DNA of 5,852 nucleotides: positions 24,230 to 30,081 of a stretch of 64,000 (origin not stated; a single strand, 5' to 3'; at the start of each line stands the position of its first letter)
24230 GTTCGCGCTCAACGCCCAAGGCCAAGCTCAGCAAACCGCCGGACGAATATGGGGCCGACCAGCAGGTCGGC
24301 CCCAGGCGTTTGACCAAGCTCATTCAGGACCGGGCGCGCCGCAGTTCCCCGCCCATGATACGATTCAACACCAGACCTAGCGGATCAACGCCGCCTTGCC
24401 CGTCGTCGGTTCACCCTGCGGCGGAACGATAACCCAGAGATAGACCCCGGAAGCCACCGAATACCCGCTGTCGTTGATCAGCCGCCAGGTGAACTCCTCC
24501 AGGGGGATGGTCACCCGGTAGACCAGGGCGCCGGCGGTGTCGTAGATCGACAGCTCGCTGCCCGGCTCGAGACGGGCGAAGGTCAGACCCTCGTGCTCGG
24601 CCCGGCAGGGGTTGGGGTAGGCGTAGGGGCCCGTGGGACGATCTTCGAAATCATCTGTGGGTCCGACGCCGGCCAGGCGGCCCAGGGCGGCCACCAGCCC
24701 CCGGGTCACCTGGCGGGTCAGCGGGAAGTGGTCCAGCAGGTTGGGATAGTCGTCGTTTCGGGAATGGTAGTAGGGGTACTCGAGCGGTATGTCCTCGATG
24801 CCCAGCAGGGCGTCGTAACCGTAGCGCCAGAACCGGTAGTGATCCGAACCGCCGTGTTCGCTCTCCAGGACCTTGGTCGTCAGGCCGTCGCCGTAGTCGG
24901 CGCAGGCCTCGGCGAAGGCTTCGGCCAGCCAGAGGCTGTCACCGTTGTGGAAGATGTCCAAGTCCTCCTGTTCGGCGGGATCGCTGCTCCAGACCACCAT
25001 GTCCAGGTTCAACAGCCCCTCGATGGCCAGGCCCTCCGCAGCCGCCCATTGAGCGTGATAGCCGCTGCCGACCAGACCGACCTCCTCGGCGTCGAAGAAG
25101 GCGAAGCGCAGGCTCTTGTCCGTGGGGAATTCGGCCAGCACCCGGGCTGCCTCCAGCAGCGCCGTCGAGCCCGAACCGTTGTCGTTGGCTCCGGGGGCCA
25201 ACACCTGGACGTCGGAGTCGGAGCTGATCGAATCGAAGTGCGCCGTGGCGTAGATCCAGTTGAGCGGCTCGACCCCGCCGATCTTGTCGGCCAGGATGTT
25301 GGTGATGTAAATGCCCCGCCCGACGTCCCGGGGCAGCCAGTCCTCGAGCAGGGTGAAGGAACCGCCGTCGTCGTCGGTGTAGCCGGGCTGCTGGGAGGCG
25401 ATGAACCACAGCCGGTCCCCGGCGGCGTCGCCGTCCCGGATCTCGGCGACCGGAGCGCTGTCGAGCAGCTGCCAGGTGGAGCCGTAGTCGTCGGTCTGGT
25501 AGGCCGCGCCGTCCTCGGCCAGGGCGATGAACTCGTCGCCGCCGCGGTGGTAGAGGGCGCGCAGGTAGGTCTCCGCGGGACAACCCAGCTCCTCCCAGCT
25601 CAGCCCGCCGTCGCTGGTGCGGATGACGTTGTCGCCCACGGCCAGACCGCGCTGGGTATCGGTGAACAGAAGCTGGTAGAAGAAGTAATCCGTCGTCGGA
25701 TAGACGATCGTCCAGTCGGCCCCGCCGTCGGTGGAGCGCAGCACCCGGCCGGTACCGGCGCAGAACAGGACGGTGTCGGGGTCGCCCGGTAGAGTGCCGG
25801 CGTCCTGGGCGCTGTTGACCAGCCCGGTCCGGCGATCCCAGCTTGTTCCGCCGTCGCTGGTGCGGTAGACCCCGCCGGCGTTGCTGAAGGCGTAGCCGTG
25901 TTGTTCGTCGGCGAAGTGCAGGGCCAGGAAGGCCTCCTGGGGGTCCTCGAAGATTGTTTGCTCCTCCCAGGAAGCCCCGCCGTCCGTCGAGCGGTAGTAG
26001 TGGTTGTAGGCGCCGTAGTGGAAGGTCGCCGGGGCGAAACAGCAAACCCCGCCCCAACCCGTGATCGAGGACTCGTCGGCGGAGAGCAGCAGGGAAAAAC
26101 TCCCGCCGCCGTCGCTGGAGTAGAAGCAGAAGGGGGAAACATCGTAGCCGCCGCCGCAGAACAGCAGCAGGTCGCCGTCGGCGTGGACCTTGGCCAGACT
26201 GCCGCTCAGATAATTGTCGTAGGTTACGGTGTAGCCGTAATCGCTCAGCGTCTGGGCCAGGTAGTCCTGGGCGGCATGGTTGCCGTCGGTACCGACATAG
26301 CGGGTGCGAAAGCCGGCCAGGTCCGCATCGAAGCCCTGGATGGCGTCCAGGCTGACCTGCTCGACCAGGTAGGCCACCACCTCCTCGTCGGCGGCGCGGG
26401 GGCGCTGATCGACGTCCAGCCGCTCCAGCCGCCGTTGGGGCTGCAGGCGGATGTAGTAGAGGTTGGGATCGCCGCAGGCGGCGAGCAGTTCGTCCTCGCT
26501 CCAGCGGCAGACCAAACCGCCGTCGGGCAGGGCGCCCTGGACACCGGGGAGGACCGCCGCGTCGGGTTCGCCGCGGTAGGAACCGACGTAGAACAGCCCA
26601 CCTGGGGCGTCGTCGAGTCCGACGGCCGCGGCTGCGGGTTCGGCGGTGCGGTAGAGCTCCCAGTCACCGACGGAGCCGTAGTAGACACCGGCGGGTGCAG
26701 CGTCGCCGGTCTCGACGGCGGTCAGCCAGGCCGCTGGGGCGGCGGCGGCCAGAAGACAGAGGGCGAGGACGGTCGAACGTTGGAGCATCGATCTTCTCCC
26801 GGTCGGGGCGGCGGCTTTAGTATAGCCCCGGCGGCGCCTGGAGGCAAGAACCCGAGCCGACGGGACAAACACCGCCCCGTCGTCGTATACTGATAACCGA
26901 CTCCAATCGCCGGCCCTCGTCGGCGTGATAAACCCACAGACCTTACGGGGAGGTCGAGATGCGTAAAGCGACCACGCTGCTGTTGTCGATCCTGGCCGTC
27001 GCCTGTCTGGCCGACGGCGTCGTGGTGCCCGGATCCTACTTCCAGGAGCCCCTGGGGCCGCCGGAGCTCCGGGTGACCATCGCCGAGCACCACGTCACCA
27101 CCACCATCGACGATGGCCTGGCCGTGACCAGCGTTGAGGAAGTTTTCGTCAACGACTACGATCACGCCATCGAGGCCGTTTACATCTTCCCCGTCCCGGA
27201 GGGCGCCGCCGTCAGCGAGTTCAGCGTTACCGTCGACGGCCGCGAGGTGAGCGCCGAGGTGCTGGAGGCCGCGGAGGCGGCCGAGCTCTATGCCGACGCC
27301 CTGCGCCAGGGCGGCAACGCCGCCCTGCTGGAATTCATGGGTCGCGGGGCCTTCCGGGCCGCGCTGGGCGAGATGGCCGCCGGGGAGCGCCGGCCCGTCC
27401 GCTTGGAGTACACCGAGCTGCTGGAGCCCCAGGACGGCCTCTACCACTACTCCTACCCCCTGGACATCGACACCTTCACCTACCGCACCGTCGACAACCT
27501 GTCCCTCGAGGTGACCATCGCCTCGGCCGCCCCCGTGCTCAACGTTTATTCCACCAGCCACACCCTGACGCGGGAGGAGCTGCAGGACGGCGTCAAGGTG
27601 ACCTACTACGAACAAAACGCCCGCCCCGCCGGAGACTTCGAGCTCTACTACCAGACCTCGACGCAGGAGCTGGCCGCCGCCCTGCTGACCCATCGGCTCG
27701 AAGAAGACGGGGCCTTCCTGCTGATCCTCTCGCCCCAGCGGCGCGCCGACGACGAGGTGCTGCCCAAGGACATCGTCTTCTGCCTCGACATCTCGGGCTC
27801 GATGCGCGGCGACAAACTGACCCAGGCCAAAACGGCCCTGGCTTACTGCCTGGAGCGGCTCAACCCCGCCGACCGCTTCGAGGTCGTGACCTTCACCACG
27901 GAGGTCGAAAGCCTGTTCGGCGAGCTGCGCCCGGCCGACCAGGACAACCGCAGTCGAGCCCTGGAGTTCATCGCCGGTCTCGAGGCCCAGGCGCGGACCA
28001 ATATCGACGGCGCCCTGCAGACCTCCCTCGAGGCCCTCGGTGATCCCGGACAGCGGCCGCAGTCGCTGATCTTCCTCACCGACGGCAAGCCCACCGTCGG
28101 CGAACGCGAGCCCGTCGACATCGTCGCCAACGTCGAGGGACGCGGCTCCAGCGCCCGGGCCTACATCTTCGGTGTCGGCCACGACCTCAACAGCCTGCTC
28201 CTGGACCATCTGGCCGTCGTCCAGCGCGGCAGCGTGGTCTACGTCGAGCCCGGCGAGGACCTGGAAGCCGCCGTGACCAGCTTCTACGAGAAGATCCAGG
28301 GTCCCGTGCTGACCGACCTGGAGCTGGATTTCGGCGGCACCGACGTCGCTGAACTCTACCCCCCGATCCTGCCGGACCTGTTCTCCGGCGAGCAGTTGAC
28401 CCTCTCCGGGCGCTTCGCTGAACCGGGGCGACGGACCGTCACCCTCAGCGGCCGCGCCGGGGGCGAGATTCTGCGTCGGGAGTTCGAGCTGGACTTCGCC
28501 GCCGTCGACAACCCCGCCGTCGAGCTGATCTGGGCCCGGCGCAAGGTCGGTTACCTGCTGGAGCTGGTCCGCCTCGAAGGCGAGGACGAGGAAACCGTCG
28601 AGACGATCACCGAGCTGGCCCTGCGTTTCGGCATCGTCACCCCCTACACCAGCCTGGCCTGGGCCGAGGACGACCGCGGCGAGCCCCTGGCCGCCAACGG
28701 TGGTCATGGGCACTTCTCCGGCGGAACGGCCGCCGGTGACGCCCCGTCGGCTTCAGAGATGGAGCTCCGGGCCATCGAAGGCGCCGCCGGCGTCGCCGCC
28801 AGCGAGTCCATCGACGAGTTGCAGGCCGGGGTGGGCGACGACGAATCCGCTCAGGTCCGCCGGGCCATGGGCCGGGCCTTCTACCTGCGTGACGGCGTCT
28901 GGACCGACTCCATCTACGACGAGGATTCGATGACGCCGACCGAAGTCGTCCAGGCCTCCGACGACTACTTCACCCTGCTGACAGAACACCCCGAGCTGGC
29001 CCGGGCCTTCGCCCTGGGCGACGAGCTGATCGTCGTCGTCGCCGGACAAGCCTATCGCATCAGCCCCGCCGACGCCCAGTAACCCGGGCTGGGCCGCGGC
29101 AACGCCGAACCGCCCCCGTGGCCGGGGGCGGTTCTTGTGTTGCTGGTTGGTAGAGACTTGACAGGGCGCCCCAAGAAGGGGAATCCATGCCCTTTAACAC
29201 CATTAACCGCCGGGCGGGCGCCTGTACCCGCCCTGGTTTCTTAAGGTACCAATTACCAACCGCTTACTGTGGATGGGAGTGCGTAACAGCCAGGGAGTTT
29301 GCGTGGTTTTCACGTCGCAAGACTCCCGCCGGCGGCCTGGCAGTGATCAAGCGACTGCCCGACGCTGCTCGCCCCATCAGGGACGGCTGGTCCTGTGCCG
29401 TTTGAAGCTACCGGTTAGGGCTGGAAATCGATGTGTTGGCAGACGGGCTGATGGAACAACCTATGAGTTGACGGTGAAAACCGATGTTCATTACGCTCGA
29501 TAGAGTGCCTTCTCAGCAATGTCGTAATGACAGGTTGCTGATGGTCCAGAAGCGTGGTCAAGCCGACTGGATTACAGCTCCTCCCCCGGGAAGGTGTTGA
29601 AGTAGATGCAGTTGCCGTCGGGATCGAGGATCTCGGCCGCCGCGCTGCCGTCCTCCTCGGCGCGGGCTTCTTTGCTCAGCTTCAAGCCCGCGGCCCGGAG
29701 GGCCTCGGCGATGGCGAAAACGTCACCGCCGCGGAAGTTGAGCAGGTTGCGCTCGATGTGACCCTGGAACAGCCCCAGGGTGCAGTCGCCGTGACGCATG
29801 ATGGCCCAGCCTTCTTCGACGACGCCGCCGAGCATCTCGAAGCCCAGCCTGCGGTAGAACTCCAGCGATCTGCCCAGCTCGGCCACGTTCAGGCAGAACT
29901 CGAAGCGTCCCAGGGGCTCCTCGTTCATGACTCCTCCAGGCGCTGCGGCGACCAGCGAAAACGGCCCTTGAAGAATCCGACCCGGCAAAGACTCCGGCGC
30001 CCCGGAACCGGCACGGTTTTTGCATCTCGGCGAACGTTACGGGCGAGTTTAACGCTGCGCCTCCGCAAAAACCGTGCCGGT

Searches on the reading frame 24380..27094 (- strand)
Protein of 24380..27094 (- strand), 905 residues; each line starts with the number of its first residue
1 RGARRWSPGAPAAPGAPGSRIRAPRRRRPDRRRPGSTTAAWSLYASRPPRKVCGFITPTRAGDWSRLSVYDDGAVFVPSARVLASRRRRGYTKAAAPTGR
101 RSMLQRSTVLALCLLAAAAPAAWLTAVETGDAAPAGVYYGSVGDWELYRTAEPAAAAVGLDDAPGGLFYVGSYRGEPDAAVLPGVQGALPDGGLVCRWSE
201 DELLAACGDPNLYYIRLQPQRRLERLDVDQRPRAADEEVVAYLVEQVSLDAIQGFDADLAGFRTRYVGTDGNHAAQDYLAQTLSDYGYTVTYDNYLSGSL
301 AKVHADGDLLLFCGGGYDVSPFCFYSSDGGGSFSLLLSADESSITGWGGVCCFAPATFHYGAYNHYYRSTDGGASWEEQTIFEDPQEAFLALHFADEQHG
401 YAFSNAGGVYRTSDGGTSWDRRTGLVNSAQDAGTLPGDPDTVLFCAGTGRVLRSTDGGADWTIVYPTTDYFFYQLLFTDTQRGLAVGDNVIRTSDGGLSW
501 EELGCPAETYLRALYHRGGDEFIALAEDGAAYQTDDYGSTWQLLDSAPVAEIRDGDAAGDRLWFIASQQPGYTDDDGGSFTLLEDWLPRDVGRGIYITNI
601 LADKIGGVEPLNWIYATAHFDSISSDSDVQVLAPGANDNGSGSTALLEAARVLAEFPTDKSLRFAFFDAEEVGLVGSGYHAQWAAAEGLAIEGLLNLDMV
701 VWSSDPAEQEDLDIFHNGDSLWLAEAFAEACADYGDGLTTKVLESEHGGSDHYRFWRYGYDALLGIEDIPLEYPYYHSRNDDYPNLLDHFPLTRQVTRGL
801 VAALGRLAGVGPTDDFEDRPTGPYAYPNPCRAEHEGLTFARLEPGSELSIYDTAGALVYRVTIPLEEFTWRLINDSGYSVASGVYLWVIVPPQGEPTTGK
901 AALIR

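Call 28: search_protein_families(library=pfam, proteins=[window:24380-27094:-], max_evalue=0.00001)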
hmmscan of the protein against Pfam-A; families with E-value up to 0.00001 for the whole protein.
window:24380-27094:- (905 aa): 3 families
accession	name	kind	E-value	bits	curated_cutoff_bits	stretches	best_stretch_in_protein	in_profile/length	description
PF04389.22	Peptidase_M28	-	1.6e-30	106.7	21.3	1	609-786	10-177/193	Peptidase family M28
PF15902.12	Sortilin-Vps10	-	5.2e-11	42.4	33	1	365-469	2-117/446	Sortilin, neurotensin receptor 3,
PF14870.12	PSII_BNR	-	2.3e-09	37.4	27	0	375-462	8-95/303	Photosynthesis system II assembly factor YCF48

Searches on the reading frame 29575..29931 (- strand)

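Call 28: search_protein_families(library=pfam, proteins=[window:29575-29931:-], max_evalue=0.00001)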
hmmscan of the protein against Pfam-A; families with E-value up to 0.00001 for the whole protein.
window:29575-29931:- (119 aa): 1 family
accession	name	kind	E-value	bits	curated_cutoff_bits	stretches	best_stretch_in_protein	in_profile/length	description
PF00903.31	Glyoxalase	-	2.2e-07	31.7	20.6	0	12-109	5-119/121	Glyoxalase/Bleomycin resistance protein/Dioxygenase superfamily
